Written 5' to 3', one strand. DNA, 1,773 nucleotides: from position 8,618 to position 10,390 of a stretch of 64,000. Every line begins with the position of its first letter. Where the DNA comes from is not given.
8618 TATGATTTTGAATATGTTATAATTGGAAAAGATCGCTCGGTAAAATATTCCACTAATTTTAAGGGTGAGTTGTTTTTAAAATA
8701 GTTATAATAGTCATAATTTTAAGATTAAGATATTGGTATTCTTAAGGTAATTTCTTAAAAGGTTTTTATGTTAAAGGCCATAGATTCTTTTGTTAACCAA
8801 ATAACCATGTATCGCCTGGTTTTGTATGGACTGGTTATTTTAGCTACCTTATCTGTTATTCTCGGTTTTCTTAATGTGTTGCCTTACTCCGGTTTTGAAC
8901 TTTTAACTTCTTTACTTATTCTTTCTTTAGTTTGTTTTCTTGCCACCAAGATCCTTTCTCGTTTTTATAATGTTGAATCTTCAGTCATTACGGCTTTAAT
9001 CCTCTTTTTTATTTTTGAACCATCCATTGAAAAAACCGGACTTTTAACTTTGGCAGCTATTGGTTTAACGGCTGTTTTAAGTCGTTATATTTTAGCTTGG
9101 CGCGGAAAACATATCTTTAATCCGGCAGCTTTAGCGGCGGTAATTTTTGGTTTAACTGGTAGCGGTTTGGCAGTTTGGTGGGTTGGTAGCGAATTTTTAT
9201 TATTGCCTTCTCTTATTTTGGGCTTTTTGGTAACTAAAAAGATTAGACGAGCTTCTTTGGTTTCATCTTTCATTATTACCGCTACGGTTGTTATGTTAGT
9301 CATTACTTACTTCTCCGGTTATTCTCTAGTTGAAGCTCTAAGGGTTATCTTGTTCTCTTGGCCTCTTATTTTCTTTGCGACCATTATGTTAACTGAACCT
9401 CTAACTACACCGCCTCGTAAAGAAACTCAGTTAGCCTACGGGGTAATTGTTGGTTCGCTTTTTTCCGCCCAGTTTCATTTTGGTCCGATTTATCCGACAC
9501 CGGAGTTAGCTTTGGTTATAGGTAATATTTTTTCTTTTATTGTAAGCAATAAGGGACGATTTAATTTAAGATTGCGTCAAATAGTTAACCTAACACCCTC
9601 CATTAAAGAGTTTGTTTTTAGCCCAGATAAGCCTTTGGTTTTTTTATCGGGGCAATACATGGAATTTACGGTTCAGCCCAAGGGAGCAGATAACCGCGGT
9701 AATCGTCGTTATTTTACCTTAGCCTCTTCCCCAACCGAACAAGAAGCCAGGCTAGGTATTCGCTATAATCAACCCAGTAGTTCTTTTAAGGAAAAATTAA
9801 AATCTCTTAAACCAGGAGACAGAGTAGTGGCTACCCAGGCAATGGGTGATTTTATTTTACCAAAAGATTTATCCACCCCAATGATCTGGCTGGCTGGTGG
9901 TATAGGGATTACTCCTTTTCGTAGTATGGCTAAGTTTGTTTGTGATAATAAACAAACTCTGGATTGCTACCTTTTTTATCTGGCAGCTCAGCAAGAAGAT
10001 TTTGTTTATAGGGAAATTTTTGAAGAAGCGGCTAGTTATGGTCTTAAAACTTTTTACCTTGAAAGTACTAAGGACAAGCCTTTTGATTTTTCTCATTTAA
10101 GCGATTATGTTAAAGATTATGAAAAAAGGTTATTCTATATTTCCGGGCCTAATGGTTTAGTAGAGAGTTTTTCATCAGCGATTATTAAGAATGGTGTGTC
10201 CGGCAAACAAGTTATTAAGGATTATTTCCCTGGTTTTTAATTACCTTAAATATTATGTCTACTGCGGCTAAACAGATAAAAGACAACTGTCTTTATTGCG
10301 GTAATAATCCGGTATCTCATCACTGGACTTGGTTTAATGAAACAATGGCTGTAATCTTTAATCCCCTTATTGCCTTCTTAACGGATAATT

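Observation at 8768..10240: Single-polypeptide RnfD/NqrB-like membrane domain fused to NqrF/FNR-like reductase domain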

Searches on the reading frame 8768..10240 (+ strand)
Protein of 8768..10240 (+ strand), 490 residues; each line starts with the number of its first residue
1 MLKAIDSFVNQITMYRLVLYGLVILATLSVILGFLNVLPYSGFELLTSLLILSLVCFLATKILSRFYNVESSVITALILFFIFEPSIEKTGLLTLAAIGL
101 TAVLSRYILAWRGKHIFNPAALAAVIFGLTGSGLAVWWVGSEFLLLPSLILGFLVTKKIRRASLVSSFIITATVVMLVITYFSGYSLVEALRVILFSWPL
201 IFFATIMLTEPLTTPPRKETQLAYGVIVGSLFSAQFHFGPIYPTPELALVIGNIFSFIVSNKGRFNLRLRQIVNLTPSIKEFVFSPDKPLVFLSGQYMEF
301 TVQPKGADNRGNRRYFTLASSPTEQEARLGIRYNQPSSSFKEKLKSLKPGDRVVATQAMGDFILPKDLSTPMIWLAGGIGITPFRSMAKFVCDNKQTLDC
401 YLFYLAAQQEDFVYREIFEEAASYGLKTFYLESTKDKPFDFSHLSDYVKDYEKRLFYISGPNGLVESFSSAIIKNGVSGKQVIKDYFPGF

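Call 3: search_protein_families(library=pfam, proteins=[window:8768-10240:+], max_evalue=0.01)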
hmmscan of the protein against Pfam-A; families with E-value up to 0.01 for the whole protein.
window:8768-10240:+ (490 aa): 2 families
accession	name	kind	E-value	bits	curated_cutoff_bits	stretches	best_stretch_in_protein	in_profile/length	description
PF00175.26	NAD_binding_1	-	8e-08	33.3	22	1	375-434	2-65/109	Oxidoreductase NAD-binding domain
PF03116.20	NQR2_RnfD_RnfE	-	3.1e-05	24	27.7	1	151-257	182-284/296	NQR2, RnfD, RnfE family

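Call 4: search_protein_families(library=ncbifam, proteins=[window:8768-10240:+], max_evalue=0.01)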
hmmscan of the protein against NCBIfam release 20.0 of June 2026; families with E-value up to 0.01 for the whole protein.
window:8768-10240:+ (490 aa): 20 families
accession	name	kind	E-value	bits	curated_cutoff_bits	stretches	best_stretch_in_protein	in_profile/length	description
NF009805.0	PRK13289.1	equivalog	1.1e-17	64.1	432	1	278-487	168-392/399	NO-inducible flavohemoprotein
NF040810.1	BenC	equivalog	1.1e-16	60.9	430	1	263-482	103-325/333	benzoate 1,2-dioxygenase electron transfer component BenC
NF007964.0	PRK10684.1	equivalog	4.4e-12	45.6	383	1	264-487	9-237/333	NADH oxidoreductase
NF005963.0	PRK08051.1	equivalog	1.7e-11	43.8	230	1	268-416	7-149/233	NAD(P)H-flavin reductase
NF058606.1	GlBtMonoRdsGbcB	equivalog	5.8e-11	41.9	500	1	261-423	10-172/362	glycine betaine monooxygenase reductase subunit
NF052252.1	flav_redu_LuxG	exception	9.8e-09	34.7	340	1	267-416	3-148/232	flavin mononucleotide reductase LuxG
NF045803.1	MethMoxFADbindMmoC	equivalog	2.5e-08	33.1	500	1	289-420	137-264/343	aromatic/alkene monooxygenase hydroxylase FAD-binding subunit MmoC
TIGR01941.1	nqrF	equivalog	4.4e-08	32.4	295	1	342-422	244-324/405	NADH:ubiquinone reductase (Na(+)-transporting) subunit F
TIGR02160.1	PA_CoA_Oxy5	hypoth_equivalog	6.2e-08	31.8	420.8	1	291-420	32-160/352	1,2-phenylacetyl-CoA epoxidase subunit PaaE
NF040830.1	sulfhyd_ShyC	equivalog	2.2e-07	30.3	600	1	316-416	57-155/288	NAD(P)-dependent hydrogenase/sulfhydrogenase 2 subunit gamma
NF004859.0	PRK06214.1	equivalog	7.6e-07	28.1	432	1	347-425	369-449/539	sulfite reductase subunit alpha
NF006220.0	PRK08345.1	subfamily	8.9e-06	25.1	395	1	292-418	43-164/294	cytochrome-c3 hydrogenase subunit gamma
NF008822.0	PRK11872.1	equivalog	1e-05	24.7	402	1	286-420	131-260/341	anthranilate 1,2-dioxygenase electron transfer component AntC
TIGR01931.1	cysJ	equivalog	9.6e-05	21.2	668.15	1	347-416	427-498/597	assimilatory sulfite reductase (NADPH) flavoprotein subunit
NF000796.0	PRK00054.1-1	equivalog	0.00019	20.8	224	1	267-424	6-143/254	dihydroorotate dehydrogenase electron transfer subunit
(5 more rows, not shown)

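Call 5: find_homologous_proteins(query=window:8768-10240:+, max_evalue=0.001)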
Query window:8768-10240:+ (490 aa): 7341 proteins with E <= 0.001 among 8000 candidates; the best 120 are listed.
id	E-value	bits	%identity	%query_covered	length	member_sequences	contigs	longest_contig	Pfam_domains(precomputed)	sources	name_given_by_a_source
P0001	0.0e+0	1041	97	100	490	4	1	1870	PF00175.27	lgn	-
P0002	6.3e-142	492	48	100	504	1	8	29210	PF00175.27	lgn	-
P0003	4.0e-141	489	47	100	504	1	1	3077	PF00175.27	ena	-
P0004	2.0e-140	487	47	100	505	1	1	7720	PF00175.27,PF03116.21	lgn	-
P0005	7.5e-140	485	48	100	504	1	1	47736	PF00175.27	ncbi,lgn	ncbi:MAG: oxidoreductase [Patescibacteria group bacterium]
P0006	8.4e-140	485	47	100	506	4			PF00175.27,PF03116.21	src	-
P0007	1.4e-139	484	48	100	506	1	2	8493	PF00175.27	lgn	-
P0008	3.5e-139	483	48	100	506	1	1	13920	PF00175.27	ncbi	-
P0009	5.0e-139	482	48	100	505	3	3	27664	PF00175.27,PF03116.21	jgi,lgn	-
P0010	8.7e-139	482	47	100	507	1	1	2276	PF00175.27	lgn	-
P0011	1.1e-138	481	46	100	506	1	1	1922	PF00175.27,PF03116.21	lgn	-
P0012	4.2e-138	479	48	100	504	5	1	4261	PF00175.27,PF03116.21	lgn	-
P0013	7.7e-138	478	46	100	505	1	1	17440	PF00175.27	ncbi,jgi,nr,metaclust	ncbi:MAG: NAD-dependent oxidoreductase [Parcubacteria bacterium C7867-003]|nr:MAG: NAD-dependent oxi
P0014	8.2e-138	478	47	100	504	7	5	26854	PF00175.27,PF00970.31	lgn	-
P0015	4.3e-137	476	46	100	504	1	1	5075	PF00175.27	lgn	-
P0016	8.9e-137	475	46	100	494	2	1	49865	PF00175.27,PF03116.21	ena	-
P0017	1.1e-136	475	47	100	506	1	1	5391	PF00175.27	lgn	-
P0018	1.8e-136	474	47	100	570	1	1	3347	PF00175.27,PF03116.21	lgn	-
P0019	4.1e-136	473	46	100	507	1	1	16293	PF00175.27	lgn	-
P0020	6.1e-136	472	45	100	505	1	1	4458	PF00175.27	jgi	jgi:ferredoxin-NADP reductase/Na+-translocating ferredoxin:NAD+ oxidoreductase RnfD subunit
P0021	7.9e-136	472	47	100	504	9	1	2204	PF00175.27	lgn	-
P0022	1.0e-135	472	46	100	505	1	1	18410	PF00175.27,PF03116.21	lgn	-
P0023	1.0e-135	471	45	100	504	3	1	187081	PF00175.27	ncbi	-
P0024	1.0e-135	471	46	100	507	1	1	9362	PF00175.27,PF03116.21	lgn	-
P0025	1.1e-135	471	47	100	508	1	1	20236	PF00175.27,PF03116.21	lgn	-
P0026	1.1e-135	471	47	100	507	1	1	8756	PF00175.27,PF03116.21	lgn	-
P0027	1.3e-135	471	45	100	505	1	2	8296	PF00175.27,PF03116.21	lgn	-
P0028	1.9e-135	471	47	100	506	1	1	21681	PF00175.27,PF03116.21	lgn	-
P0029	2.8e-135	470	48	99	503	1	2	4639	PF00175.27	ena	-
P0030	3.1e-135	470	46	100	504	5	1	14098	PF00175.27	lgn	-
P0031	3.3e-135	470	46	100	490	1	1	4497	PF00175.27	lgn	-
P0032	3.4e-135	470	47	100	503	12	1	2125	PF00175.27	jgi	jgi:ferredoxin-NADP reductase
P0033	3.6e-135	470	46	100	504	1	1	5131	PF00175.27,PF03116.21,PF00970.31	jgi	jgi:ferredoxin-NADP reductase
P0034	5.5e-135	469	47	100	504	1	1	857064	PF00175.27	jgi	jgi:ferredoxin-NADP reductase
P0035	5.5e-135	469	47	100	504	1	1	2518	PF00175.27,PF03116.21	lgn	-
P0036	6.1e-135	469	47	100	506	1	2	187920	PF00175.27,PF03116.21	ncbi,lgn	-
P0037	1.1e-134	468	46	100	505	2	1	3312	PF00175.27,PF03116.21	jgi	jgi:ferredoxin-NADP reductase/Na+-translocating ferredoxin:NAD+ oxidoreductase RnfD subunit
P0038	1.6e-134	468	47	100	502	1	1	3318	PF00175.27,PF03116.21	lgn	-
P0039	2.0e-134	467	46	100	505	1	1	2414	PF00175.27,PF03116.21,PF08030.18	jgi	jgi:ferredoxin-NADP reductase/Na+-transporting NADH:ubiquinone oxidoreductase subunit NqrB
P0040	2.2e-134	467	47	100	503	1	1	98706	PF00175.27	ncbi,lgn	-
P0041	2.6e-134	467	45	100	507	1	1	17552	PF00175.27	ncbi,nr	ncbi:MAG TPA: oxidoreductase [Patescibacteria group bacterium]|nr:oxidoreductase [Patescibacteria gr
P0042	2.7e-134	467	47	100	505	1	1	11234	PF00175.27,PF03116.21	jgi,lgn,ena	-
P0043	2.8e-134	467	46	100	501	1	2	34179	PF00175.27,PF03116.21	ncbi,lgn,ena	ncbi:MAG: oxidoreductase [Patescibacteria group bacterium]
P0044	2.8e-134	467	47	100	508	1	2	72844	PF00175.27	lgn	-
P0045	3.0e-134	467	45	100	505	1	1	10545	PF00175.27,PF03116.21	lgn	-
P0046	3.2e-134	467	47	100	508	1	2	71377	PF00175.27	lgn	-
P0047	3.5e-134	466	45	99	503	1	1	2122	PF00175.27,PF03116.21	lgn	-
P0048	4.6e-134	466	47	100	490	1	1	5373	PF00175.27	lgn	-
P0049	4.6e-134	466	45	100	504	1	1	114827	PF00175.27,PF03116.21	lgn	-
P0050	4.7e-134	466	47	100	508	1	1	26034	PF00175.27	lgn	-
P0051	4.8e-134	466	45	100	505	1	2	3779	PF00175.27,PF03116.21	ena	-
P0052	5.6e-134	466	46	100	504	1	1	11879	PF00175.27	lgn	-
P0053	8.0e-134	465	46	100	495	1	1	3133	PF00175.27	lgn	-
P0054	8.1e-134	465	45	100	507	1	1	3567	PF00175.27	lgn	-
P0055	9.1e-134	465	47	99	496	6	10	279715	PF00175.27,PF03116.21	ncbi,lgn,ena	-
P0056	9.6e-134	465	46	100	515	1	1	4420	PF00175.27,PF03116.21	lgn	-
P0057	1.0e-133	465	46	100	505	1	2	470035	PF00175.27,PF03116.21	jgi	jgi:ferredoxin-NADP reductase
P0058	1.0e-133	465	46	100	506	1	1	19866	PF00175.27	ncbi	-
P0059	1.1e-133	465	44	100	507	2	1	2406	PF00175.27,PF03116.21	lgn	-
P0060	1.2e-133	465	46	100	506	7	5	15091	PF00175.27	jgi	jgi:ferredoxin-NADP reductase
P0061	1.3e-133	465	45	100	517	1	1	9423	PF00175.27,PF03116.21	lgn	-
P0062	1.4e-133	464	46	100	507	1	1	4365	PF00175.27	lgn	-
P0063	2.1e-133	464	45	100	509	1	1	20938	PF00175.27,PF03116.21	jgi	jgi:glycine betaine catabolism B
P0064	2.4e-133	464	47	100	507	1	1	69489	PF00175.27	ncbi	-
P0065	2.5e-133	464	46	100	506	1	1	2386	PF00175.27,PF03116.21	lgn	-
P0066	2.7e-133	463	45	100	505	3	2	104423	PF00175.27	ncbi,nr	ncbi:MAG: hypothetical protein CEO12_384 [Parcubacteria group bacterium Gr01-1014_46]|nr:MAG: hypoth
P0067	4.8e-133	463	45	100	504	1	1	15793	PF00175.27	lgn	-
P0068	5.9e-133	462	46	100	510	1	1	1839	PF00175.27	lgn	-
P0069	8.5e-133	462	47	97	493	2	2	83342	PF00175.27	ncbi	ncbi:MAG: oxidoreductase [Minisyncoccia bacterium]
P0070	9.0e-133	462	45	100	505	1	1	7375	PF00175.27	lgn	-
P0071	1.1e-132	461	47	100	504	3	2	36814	PF00175.27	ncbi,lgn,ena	-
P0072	1.3e-132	461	45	100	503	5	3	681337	PF00175.27,PF03116.21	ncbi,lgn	-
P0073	1.4e-132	461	44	100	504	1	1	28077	PF00175.27,PF03116.21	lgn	-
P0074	1.4e-132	461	44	100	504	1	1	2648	PF00175.27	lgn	-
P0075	1.8e-132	461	45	100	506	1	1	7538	PF00175.27,PF03116.21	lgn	-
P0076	2.6e-132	460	47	100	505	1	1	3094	PF00175.27,PF03116.21,PF08030.18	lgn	-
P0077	2.7e-132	460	47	100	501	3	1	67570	PF00175.27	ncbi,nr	ncbi:MAG: oxidoreductase [Candidatus Levybacteria bacterium]|nr:oxidoreductase [Candidatus Levybacte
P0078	2.8e-132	460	48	100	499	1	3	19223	PF00175.27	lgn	-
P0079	3.0e-132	460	45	99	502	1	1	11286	PF00175.27,PF03116.21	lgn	-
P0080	3.7e-132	460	45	100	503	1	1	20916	PF00175.27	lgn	-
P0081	3.8e-132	460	45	100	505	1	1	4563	PF00175.27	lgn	-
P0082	4.0e-132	460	46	100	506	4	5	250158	PF00175.27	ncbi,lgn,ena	-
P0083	5.0e-132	459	47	99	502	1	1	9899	PF00175.27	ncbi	-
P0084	5.3e-132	459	46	100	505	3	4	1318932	PF00175.27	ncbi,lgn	-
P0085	7.6e-132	459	46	100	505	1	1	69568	PF00175.27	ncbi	-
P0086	7.7e-132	459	47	100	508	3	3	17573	PF00175.27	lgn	-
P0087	8.9e-132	458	46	100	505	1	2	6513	PF00175.27,PF03116.21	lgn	-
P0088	1.2e-131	458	46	100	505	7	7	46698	PF00175.27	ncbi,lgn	-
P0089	1.3e-131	458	45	99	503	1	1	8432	PF00175.27,PF03116.21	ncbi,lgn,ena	-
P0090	1.6e-131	458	46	100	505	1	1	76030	PF00175.27,PF03116.21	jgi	jgi:ferredoxin-NADP reductase/Na+-translocating ferredoxin:NAD+ oxidoreductase RnfD subunit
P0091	1.8e-131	457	45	100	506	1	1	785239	PF00175.27,PF03116.21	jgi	jgi:ferredoxin-NADP reductase/Na+-translocating ferredoxin:NAD+ oxidoreductase RnfD subunit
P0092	1.9e-131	457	44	100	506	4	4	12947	PF00175.27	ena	-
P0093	2.0e-131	457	44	100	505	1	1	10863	PF00175.27,PF03116.21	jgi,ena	-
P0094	2.1e-131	457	45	100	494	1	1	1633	PF00175.27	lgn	-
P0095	2.1e-131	457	44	99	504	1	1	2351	PF00175.27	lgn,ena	-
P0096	2.7e-131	457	44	100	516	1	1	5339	PF00175.27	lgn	-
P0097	2.9e-131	457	46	100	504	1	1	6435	PF00175.27,PF00970.31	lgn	-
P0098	4.0e-131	456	45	100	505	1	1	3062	PF00175.27,PF03116.21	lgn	-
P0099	4.1e-131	456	44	100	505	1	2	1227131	PF00175.27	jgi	jgi:glycine betaine catabolism B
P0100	4.5e-131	456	46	100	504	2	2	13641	PF00175.27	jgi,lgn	jgi:ferredoxin-NADP reductase/Na+-translocating ferredoxin:NAD+ oxidoreductase RnfD subunit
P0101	5.1e-131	456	48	99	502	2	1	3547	PF00175.27,PF03116.21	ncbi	-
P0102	5.3e-131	456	45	100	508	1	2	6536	PF00175.27,PF03116.21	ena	-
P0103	5.8e-131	456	45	100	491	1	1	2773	PF00175.27,PF03116.21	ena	-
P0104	6.8e-131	456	45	100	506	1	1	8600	PF00175.27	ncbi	-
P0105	7.8e-131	455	45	100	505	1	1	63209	PF00175.27,PF03116.21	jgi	jgi:glycine betaine catabolism B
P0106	7.8e-131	455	45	100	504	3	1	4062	PF00175.27,PF03116.21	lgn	-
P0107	7.9e-131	455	45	100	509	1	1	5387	PF00175.27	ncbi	-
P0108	8.0e-131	455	45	100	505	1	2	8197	PF00175.27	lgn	-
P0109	1.0e-130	455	44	100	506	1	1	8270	PF00175.27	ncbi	-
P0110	1.1e-130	455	45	100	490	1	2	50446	PF00175.27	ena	-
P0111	1.4e-130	455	44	100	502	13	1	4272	PF00175.27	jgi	jgi:ferredoxin-NADP reductase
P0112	1.5e-130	454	44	100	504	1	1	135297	PF00175.27,PF03116.21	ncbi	-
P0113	1.6e-130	454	44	100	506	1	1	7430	PF00175.27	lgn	-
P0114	1.8e-130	454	43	100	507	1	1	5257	PF00175.27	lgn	-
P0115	1.9e-130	454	47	100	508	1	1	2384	PF00175.27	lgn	-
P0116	2.0e-130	454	45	100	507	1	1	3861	PF00175.27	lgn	-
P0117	2.0e-130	454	46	100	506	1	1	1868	PF00175.27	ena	-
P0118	2.7e-130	454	46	100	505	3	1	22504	PF00175.27,PF03116.21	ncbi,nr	ncbi:MAG: RnfABCDGE type electron transport complex subunit D [Candidatus Levybacteria bacterium]|nr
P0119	2.9e-130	453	47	100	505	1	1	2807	PF00175.27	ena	-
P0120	3.0e-130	453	46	97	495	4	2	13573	PF00175.27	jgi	-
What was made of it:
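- Checked: More than 100 full-length homologues at 44-49% identity cover 97-100% of the query (call 5).
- Thousands of homologues were reported, and the best 120 listed are near full-length (call 5).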

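Call 6: search_solved_structures(query=window:8768-10240:+, max_evalue=1, show_alignments=2)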
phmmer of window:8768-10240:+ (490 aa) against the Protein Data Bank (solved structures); distinct sequences matched with E-value up to 1: 78 (the best 60 are shown).
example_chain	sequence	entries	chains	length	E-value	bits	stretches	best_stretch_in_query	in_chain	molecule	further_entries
4eh1_A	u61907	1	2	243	4.1e-09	39.1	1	289-482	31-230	Flavohemoprotein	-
5ogx_A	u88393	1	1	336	3.7e-08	36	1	273-413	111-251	Cytochrome P450 reductase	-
1krh_A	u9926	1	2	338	1.3e-07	34.2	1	265-418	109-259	Benzoate 1,2-Dioxygenase Reductase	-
4dql_A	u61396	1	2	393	2.3e-07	33.3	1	339-432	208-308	Bifunctional P-450/NADPH-P450 reductase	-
4dqk_A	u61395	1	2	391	2.3e-07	33.3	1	339-432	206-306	Bifunctional P-450/NADPH-P450 reductase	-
8dme_A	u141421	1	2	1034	1e-06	31.2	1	340-432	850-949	Bifunctional cytochrome P450/NADPH--P450 reductase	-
8dmg_A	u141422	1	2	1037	1e-06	31.2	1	340-432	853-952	Bifunctional cytochrome P450/NADPH--P450 reductase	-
8qq5_A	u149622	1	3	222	1.1e-06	31.1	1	337-476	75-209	Oxidoreductase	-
8qq1_C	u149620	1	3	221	1.3e-06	30.9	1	337-475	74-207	Oxidoreductase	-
9wuk_A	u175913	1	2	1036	1.5e-06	30.7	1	344-437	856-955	bifunctional cytochrome P450/NADPH--P450 reductase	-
9wuc_A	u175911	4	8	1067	1.6e-06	30.6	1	344-437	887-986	bifunctional cytochrome P450/NADPH--P450 reductase | SoP450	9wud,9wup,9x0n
8qq7_A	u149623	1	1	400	6.6e-06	28.6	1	285-475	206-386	FAD-binding FR-type domain-containing protein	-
2eix_A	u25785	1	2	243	7.1e-06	28.5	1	264-431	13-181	NADH-cytochrome b5 reductase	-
8qta_A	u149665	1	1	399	8.1e-06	28.3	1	338-475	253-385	FAD-binding FR-type domain-containing protein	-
2r6h_A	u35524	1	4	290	2.6e-05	26.6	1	342-438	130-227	NADH:ubiquinone oxidoreductase, Na translocating, F subunit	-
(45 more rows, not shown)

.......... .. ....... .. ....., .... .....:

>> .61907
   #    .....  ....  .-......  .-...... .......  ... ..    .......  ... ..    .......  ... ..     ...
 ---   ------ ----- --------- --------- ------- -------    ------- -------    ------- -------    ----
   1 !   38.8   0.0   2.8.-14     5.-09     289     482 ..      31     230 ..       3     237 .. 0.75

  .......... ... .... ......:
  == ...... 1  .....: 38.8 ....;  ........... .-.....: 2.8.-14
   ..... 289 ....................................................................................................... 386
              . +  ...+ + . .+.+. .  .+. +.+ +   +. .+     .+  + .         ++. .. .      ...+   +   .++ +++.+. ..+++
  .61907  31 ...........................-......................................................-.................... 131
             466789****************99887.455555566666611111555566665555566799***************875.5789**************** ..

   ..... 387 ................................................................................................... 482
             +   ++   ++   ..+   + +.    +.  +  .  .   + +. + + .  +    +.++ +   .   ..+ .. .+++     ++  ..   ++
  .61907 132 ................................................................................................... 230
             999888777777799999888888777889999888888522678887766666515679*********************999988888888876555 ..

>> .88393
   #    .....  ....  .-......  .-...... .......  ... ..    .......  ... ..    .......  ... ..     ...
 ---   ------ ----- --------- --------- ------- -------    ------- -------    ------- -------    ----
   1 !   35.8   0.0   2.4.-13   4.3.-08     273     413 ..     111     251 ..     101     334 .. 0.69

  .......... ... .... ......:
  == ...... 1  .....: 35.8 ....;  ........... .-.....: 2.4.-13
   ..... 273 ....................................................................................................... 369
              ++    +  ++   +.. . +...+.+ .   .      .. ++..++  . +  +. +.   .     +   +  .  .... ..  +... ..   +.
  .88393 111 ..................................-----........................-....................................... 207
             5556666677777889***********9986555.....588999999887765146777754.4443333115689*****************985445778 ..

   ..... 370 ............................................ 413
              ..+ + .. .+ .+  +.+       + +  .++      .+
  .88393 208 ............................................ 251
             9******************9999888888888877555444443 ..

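Call 22: find_encoding_contigs(protein=P0034, flank=6000, max_places=2)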
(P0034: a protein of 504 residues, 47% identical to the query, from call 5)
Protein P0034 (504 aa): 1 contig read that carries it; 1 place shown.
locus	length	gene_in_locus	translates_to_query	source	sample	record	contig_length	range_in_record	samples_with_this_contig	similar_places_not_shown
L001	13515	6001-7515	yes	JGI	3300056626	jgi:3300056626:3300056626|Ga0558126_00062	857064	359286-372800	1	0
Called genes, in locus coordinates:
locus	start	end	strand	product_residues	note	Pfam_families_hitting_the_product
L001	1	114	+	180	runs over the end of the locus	PF00578:AhpC-TSA (weak), PF00085:Thioredoxin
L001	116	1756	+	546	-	PF02683:DsbD_TM, PF13386:DsbD_2, PF00578:AhpC-TSA, PF08534:Redoxin, PF13905:Thioredoxin_8, PF17991:Thioredoxin_10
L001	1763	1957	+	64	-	PF12844:HTH_19, PF01381:HTH_3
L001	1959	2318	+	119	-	-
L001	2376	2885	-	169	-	-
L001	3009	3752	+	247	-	PF20582:UPF0758_N, PF04002:RadC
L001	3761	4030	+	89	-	-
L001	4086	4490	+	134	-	-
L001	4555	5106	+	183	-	-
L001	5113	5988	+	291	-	PF02424:ApbE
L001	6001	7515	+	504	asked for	PF00175:NAD_binding_1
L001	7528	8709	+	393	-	-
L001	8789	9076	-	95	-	PF04070:DUF378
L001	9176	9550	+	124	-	-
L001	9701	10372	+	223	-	-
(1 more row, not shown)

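Call 23: find_encoding_contigs(protein=P0105, flank=6000, max_places=2)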
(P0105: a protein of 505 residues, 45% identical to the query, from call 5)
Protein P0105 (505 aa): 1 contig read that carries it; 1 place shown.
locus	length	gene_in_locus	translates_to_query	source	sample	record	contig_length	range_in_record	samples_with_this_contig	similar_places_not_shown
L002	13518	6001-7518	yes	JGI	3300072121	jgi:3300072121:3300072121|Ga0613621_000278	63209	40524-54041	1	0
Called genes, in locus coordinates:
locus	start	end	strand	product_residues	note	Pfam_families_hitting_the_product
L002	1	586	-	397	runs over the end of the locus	PF26314:MptA_B_family, PF13231:PMT_2 (weak)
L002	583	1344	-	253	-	PF00535:Glycos_transf_2, PF10111:Glyco_tranf_2_2, PF13641:Glyco_tranf_2_3 (weak)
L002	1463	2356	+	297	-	-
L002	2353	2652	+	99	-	-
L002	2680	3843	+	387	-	-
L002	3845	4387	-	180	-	PF01050:MannoseP_isomer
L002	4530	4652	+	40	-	-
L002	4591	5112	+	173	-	-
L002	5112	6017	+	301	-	PF02424:ApbE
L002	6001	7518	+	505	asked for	PF03116:NQR2_RnfD_RnfE (weak), PF00175:NAD_binding_1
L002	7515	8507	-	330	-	PF00586:AIRS, PF02769:AIRS_C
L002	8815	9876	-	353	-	PF06224:AlkZ-like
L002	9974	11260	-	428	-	PF00324:AA_permease, PF03845:Spore_permease, PF13520:AA_permease_2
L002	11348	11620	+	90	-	-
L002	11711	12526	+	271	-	PF00149:Metallophos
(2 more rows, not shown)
